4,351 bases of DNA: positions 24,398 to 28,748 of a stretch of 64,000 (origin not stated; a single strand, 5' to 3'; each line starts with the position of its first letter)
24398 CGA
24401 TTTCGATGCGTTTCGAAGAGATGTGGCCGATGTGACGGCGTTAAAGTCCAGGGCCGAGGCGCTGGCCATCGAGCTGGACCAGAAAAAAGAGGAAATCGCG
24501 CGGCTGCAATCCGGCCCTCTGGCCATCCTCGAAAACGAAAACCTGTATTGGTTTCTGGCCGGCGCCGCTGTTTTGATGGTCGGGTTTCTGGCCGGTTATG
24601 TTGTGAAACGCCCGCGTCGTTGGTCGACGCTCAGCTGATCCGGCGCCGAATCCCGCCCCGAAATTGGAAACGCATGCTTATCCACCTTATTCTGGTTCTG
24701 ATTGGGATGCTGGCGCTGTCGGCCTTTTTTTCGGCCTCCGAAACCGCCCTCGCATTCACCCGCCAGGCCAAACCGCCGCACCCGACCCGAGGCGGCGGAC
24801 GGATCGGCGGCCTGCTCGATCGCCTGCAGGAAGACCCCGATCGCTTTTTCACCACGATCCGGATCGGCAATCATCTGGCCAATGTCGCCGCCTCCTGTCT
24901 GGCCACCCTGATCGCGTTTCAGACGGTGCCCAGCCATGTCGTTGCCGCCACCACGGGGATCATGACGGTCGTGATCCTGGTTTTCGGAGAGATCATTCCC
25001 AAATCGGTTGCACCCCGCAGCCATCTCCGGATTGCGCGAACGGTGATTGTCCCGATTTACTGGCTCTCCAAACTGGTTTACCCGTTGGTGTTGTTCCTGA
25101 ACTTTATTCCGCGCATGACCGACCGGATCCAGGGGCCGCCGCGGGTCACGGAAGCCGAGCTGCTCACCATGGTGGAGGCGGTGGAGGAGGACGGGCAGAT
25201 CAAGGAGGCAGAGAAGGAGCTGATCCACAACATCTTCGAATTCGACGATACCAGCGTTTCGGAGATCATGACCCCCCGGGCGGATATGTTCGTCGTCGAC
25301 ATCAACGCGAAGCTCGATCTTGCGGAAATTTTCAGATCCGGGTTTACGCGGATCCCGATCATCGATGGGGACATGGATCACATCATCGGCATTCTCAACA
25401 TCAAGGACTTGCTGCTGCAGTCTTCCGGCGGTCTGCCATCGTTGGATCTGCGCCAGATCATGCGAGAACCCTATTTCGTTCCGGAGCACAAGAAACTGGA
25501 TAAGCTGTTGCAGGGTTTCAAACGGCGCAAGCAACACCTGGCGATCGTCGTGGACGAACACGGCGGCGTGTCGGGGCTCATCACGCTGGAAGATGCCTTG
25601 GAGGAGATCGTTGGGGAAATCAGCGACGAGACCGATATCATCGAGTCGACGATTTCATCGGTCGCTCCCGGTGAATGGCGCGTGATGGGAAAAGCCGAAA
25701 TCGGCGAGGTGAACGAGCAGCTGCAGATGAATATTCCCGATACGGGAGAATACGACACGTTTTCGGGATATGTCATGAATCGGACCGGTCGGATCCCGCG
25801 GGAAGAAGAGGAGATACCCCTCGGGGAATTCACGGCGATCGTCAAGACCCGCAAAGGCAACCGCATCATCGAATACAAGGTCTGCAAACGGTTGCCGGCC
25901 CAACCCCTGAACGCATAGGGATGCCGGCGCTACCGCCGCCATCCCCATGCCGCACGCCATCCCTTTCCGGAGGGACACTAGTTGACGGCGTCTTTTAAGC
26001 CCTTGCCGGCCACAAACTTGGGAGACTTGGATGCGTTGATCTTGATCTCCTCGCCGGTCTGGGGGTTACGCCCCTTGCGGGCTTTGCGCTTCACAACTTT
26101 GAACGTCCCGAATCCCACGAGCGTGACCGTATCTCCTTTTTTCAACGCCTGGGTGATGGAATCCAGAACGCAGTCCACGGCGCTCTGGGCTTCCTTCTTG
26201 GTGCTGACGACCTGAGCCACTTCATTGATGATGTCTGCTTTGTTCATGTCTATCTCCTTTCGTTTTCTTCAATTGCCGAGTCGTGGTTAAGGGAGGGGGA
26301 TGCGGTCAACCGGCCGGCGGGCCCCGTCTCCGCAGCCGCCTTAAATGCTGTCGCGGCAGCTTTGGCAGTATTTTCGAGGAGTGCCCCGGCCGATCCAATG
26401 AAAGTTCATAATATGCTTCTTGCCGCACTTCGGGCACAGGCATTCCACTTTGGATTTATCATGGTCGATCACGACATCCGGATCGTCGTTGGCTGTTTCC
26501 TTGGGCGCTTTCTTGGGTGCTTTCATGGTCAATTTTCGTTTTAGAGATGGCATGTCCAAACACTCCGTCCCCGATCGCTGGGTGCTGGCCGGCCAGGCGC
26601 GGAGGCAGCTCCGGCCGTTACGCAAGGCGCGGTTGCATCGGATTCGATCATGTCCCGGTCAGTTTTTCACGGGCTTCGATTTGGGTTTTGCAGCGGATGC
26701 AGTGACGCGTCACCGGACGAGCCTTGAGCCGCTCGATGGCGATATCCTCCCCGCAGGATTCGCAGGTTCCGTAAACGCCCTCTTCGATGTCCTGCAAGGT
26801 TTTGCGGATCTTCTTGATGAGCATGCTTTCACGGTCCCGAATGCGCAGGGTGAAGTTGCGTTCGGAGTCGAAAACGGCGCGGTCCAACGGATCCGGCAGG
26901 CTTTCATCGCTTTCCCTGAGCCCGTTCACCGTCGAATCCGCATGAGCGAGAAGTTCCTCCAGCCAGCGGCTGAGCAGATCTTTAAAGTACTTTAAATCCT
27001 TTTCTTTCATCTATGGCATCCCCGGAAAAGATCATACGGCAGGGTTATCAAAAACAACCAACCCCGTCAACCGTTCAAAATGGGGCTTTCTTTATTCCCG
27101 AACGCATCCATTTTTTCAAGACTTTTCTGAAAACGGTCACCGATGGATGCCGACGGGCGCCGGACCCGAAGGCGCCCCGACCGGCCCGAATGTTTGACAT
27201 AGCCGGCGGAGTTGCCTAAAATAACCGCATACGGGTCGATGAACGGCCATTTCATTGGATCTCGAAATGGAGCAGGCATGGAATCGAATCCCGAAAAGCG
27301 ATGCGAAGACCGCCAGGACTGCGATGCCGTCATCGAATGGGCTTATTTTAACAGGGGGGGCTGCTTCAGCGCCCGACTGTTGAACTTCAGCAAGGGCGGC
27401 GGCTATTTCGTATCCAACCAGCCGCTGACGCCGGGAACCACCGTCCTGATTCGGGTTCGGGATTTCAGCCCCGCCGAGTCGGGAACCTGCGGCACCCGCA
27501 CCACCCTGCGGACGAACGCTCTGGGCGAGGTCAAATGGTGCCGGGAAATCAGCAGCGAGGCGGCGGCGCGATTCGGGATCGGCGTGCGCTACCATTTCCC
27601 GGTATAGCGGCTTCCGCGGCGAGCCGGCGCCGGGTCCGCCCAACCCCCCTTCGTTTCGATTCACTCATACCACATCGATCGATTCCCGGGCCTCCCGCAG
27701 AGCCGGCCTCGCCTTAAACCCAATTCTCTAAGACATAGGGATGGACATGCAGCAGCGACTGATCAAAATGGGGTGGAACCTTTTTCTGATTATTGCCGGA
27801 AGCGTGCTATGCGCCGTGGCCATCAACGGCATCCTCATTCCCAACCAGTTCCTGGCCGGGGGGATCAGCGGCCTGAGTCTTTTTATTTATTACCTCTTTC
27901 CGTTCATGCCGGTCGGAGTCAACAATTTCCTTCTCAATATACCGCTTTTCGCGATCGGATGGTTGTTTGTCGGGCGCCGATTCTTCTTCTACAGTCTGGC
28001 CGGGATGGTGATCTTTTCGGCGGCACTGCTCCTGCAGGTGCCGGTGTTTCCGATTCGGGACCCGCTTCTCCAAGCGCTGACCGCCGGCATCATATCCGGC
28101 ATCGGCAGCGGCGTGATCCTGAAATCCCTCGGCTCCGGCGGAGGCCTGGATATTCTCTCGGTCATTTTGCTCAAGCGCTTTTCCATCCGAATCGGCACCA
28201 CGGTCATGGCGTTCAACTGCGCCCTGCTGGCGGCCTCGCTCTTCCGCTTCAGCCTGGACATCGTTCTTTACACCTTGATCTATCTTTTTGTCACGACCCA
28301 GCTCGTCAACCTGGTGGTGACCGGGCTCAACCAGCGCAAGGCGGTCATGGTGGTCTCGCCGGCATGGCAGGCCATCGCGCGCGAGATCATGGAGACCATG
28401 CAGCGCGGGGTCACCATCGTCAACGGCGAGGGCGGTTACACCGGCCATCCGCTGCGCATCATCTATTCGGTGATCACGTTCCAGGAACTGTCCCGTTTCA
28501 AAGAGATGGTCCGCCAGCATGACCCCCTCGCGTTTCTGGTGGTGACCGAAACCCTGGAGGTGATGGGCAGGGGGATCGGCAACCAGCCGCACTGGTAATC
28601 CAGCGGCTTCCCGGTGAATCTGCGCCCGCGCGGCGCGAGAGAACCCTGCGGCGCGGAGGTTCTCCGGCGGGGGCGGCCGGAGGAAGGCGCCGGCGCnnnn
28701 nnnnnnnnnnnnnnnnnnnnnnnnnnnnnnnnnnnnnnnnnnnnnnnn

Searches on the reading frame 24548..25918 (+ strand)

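Call 61: search_protein_families(library=pfam, proteins=[window:24548-25918:+], max_evalue=0.001)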
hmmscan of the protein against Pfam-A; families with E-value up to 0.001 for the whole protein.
window:24548-25918:+ (456 aa): 3 families
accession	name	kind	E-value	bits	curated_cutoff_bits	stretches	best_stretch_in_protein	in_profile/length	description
PF01595.25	CNNM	-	4.3e-38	131.2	28.4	1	50-222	2-181/181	Cyclin M transmembrane N-terminal domain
PF03471.22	CorC_HlyC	-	6.5e-16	58.6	27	1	372-444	3-76/81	Transporter associated domain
PF00571.33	CBS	-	3.1e-14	53.5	24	2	302-355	2-56/57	CBS domain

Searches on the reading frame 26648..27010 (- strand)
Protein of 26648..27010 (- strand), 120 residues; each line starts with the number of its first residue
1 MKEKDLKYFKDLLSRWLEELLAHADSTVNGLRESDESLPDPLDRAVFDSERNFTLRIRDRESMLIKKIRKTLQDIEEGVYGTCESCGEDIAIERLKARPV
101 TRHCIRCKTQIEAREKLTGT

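Call 61: search_protein_families(library=pfam, proteins=[window:26648-27010:-], max_evalue=0.001)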
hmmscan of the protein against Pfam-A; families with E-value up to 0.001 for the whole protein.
window:26648-27010:- (120 aa): 2 families
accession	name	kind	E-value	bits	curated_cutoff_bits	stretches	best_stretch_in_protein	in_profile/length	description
PF21157.2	DksA_N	-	4.8e-23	81.6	27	1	6-75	2-71/71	DnaK suppressor protein DksA, N-terminal domain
PF01258.23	zf-dskA_traR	-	3.1e-12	46.7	24.9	1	79-112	2-35/36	Prokaryotic dksA/traR C4-type zinc finger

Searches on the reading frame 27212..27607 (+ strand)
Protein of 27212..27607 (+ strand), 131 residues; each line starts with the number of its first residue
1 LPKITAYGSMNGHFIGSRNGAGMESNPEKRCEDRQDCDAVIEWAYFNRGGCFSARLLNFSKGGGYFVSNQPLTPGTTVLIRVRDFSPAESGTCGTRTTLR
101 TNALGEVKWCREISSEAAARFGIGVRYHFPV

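Call 61: search_protein_families(library=pfam, proteins=[window:27212-27607:+], max_evalue=0.001)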
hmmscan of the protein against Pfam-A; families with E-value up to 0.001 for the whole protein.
window:27212-27607:+ (131 aa): 1 family
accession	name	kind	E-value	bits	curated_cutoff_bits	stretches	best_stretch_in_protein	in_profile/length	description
PF07238.19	PilZ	-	0.00022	21.9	22.5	1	28-127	1-85/102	PilZ domain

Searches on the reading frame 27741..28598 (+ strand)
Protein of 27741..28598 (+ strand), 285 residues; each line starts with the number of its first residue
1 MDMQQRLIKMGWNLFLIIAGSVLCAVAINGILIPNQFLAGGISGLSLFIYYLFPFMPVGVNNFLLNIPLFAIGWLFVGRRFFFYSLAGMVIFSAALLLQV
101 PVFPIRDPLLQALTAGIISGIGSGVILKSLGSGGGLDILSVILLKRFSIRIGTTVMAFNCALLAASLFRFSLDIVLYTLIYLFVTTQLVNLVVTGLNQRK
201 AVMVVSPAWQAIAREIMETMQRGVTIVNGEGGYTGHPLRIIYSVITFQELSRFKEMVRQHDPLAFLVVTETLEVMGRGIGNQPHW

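Call 61: search_protein_families(library=pfam, proteins=[window:27741-28598:+], max_evalue=0.001)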
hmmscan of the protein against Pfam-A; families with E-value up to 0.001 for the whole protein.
window:27741-28598:+ (285 aa): 2 families
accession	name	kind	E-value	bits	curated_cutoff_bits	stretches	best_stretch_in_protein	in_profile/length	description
PF02588.21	YitT_membrane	-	6.9e-56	189.3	24.3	1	14-217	2-205/205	Uncharacterised 5xTM membrane BCR, YitT family COG1284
PF10035.14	DUF2179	-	9.1e-19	67.5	22.8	1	222-276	1-55/55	Uncharacterized protein conserved in bacteria (DUF2179)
